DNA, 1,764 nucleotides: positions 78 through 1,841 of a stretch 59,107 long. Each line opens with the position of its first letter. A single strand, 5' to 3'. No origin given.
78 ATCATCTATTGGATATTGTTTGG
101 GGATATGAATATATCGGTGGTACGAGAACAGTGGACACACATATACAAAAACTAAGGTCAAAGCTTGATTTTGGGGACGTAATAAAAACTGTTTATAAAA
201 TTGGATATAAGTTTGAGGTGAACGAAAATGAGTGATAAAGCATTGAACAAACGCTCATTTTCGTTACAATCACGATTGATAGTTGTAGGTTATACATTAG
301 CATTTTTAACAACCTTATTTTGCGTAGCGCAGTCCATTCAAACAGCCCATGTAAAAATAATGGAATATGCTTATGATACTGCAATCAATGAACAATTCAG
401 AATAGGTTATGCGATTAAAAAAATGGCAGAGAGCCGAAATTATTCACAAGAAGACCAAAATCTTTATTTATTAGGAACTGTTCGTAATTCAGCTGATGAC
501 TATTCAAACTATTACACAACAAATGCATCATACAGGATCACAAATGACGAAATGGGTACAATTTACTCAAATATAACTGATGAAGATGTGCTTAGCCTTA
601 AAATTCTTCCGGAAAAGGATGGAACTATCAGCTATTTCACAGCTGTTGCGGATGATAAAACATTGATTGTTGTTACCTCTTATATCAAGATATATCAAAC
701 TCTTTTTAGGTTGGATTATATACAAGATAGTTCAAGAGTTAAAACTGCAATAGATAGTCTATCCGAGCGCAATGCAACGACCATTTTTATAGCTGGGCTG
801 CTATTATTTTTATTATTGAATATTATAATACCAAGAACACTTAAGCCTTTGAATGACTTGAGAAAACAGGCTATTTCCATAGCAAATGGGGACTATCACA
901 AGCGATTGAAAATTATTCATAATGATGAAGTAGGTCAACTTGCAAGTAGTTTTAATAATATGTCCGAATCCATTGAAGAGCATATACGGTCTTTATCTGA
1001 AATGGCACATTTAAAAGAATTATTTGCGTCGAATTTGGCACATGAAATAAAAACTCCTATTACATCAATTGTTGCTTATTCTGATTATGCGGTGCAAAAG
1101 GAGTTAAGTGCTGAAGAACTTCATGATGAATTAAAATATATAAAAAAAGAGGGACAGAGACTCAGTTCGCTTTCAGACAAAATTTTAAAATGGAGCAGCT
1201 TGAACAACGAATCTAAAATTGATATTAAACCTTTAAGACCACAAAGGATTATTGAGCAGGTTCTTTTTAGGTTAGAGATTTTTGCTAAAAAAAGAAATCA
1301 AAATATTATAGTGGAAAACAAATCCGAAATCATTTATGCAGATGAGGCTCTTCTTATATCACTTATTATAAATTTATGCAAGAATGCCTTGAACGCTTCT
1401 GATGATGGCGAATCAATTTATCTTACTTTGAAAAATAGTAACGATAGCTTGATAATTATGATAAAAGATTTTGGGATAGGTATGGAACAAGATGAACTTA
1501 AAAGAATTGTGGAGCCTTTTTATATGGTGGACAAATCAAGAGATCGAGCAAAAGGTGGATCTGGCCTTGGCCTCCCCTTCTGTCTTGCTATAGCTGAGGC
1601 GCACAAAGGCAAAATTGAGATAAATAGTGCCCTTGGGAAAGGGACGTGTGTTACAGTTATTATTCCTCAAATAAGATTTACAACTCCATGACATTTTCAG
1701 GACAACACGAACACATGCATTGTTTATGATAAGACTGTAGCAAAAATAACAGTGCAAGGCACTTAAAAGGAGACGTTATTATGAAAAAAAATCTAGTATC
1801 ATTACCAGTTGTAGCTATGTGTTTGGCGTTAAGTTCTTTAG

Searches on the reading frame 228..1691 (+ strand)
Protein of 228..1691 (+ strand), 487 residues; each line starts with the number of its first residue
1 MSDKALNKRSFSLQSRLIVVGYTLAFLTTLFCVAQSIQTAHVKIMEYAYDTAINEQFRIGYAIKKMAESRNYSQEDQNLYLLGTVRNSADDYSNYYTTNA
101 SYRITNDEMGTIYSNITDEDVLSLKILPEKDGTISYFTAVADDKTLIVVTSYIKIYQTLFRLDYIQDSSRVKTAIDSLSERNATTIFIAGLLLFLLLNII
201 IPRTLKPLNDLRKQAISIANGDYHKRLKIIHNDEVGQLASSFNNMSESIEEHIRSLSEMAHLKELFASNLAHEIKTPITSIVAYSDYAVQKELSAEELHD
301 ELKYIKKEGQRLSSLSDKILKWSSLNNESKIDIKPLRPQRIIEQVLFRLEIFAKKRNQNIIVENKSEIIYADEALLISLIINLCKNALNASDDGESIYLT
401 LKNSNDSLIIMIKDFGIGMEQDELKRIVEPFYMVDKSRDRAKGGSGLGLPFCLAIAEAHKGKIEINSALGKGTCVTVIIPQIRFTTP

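Call 82: find_encoding_contigs(protein=window:228-1691:+, flank=10000, max_places=4)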
Protein window:228-1691:+ (487 aa): no gene with exactly this product is on record in the collection.

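Call 83: search_protein_families(library=pfam, max_evalue=0.00001, proteins=[window:228-1691:+])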
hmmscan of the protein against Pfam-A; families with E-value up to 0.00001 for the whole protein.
window:228-1691:+ (487 aa): 3 families
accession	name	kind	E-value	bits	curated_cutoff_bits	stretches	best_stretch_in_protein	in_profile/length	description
PF02518.31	HATPase_c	-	3.2e-22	79.5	26.4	1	372-481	2-109/111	Histidine kinase-, DNA gyrase B-, and HSP90-like ATPase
PF00672.30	HAMP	-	2.4e-13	50.6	25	1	203-251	5-53/53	HAMP domain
PF00512.31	HisKA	-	5.7e-12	46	26.9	1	263-327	2-65/66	His Kinase A (phospho-acceptor) domain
